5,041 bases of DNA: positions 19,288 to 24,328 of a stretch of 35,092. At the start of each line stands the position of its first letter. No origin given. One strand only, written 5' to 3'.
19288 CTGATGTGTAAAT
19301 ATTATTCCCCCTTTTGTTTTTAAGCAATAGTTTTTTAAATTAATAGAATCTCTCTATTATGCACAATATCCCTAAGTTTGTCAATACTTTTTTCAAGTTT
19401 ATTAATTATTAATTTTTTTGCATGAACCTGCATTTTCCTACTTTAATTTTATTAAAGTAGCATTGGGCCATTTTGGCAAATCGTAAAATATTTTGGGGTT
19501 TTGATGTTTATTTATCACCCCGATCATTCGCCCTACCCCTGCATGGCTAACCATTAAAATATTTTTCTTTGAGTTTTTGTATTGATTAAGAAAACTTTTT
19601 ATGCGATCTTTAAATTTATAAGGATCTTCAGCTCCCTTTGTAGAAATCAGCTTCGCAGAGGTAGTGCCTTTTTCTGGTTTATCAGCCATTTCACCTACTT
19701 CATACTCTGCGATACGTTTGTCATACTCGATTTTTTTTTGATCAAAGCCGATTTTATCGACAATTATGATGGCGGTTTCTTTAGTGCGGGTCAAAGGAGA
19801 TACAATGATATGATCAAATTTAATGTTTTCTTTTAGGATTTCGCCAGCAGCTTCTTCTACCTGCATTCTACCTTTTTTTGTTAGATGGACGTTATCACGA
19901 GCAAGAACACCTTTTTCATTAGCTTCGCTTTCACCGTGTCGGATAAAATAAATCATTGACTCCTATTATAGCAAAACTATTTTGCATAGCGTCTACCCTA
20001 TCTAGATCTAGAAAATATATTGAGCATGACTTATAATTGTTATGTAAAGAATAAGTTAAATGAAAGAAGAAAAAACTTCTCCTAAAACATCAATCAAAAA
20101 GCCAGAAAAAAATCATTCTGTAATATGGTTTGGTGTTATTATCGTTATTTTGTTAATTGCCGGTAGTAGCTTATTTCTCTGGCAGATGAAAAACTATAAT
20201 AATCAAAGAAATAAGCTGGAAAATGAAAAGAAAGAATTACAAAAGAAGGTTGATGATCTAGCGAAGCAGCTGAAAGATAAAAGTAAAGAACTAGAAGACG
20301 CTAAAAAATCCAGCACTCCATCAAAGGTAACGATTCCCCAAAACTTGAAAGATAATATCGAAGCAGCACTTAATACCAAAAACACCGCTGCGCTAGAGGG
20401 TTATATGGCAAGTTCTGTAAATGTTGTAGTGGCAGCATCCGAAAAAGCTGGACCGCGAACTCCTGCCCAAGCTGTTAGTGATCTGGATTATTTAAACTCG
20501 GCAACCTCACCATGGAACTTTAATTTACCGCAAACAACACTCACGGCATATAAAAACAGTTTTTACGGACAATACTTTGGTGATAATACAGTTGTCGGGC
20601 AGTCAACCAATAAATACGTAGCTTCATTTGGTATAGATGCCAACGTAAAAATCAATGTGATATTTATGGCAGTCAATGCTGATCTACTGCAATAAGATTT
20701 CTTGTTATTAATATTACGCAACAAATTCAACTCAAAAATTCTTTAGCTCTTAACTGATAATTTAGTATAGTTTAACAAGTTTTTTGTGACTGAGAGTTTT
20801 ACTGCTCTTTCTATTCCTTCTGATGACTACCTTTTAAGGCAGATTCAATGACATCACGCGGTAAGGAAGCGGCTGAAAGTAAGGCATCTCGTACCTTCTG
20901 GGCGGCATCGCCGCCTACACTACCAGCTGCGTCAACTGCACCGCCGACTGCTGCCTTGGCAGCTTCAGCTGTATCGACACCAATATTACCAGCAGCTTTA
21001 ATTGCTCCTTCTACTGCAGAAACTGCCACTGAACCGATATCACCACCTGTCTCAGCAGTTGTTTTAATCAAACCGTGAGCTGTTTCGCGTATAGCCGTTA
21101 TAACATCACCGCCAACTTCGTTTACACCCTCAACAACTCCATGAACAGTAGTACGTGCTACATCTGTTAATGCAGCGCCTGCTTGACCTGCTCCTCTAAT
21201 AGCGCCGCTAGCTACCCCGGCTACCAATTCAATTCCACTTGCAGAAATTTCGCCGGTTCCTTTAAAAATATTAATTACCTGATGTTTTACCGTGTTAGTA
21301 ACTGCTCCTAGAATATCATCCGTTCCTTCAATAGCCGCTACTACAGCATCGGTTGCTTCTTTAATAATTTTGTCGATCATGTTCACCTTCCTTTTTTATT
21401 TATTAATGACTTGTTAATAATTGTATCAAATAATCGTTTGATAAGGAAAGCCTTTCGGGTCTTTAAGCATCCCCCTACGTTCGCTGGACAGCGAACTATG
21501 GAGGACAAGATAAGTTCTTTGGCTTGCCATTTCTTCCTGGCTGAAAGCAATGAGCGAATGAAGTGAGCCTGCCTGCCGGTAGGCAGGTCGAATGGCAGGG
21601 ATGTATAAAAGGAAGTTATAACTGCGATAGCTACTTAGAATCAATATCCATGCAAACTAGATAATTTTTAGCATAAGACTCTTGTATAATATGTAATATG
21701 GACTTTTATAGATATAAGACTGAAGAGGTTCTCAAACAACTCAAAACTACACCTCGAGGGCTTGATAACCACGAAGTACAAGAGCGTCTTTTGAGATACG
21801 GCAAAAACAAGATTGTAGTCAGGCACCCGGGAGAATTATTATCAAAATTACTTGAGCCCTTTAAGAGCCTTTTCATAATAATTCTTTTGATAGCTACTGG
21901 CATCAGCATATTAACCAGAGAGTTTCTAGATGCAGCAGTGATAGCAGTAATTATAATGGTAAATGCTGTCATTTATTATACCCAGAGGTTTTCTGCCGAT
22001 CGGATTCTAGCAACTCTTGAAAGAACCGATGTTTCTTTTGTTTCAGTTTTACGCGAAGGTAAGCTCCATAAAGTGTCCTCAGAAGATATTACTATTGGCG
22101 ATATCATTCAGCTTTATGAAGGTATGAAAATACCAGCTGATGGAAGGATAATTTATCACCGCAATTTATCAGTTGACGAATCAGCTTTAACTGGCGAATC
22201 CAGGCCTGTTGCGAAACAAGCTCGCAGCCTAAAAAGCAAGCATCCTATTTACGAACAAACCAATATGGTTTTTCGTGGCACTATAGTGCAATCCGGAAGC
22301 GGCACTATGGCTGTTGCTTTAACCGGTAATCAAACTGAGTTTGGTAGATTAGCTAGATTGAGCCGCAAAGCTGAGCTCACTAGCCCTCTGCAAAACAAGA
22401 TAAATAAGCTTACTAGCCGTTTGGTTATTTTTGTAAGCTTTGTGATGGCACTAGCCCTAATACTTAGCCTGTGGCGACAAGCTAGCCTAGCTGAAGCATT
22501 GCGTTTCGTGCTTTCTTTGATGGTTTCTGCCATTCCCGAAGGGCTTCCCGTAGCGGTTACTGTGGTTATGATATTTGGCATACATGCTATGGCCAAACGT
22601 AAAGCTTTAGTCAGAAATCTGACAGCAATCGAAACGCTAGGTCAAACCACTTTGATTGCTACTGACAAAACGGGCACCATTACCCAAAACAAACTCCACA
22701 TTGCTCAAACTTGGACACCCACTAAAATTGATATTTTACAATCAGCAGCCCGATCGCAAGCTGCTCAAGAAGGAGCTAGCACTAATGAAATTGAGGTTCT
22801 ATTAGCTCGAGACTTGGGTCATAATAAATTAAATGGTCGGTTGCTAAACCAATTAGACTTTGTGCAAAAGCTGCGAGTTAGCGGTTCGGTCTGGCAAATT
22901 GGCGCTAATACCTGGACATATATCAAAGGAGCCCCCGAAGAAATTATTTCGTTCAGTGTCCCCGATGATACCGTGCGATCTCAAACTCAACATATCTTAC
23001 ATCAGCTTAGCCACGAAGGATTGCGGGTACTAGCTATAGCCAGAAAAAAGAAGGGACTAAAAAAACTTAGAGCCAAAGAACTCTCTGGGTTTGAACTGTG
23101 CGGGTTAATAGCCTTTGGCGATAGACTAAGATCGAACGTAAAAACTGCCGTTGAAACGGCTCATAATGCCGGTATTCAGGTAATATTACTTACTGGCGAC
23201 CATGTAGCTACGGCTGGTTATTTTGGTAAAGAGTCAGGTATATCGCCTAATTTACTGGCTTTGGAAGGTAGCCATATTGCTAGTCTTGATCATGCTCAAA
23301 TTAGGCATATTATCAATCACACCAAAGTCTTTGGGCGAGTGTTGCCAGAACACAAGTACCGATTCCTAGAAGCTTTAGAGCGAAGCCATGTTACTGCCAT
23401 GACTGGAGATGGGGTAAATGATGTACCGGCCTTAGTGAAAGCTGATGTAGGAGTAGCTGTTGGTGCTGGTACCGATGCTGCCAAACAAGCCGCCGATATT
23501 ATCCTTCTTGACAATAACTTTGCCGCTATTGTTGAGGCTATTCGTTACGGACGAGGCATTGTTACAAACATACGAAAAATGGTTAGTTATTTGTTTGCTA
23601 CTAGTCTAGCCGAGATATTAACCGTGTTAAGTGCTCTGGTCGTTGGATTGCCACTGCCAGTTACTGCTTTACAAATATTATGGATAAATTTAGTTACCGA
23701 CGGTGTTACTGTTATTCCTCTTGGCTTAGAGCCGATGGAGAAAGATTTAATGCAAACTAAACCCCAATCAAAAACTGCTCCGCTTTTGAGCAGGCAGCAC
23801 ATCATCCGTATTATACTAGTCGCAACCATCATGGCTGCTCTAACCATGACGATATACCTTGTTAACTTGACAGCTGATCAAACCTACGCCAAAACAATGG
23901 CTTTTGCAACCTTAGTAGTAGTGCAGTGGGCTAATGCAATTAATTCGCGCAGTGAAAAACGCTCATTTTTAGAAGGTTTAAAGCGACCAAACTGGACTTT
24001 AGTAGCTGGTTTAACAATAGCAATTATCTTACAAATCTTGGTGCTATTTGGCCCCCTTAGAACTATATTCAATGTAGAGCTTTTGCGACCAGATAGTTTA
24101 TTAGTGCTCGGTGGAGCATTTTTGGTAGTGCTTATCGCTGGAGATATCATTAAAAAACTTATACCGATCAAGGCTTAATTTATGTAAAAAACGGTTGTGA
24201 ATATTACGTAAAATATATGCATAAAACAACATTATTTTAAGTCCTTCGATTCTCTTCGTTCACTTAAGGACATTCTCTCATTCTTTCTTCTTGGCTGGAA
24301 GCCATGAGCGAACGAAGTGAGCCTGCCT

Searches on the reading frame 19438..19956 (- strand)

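Call 21: search_protein_families(library=pfam, proteins=[window:19438-19956:-], max_evalue=0.0001)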
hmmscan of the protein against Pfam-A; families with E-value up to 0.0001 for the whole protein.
window:19438-19956:- (172 aa): 1 family
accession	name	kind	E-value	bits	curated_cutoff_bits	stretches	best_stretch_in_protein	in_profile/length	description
PF00300.27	His_Phos_1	-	3.2e-25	89.4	21.7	1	2-170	1-178/194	Histidine phosphatase superfamily (branch 1)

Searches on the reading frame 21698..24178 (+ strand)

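Call 22: search_protein_families(library=pfam, proteins=[window:21698-24178:+], max_evalue=0.0001)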
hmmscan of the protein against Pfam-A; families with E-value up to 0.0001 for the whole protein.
window:21698-24178:+ (826 aa): 5 families
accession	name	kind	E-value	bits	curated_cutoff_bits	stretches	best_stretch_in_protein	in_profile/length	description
PF00122.25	E1-E2_ATPase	-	1e-47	162.4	28.1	1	115-301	7-181/181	E1-E2 ATPase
PF00689.26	Cation_ATPase_C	-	4e-42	144.4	27.3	1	652-820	1-174/175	Cation transporting ATPase, C-terminus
PF00690.31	Cation_ATPase_N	-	3.5e-17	62.3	20.4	1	4-70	2-69/69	Cation transporter/ATPase, N-terminus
PF00702.32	Hydrolase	-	3.5e-16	60.6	26.4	1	319-583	3-191/191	haloacid dehalogenase-like hydrolase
PF08282.18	Hydrolase_3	-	1.5e-10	41.6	20.9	1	566-615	206-255/255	haloacid dehalogenase-like hydrolase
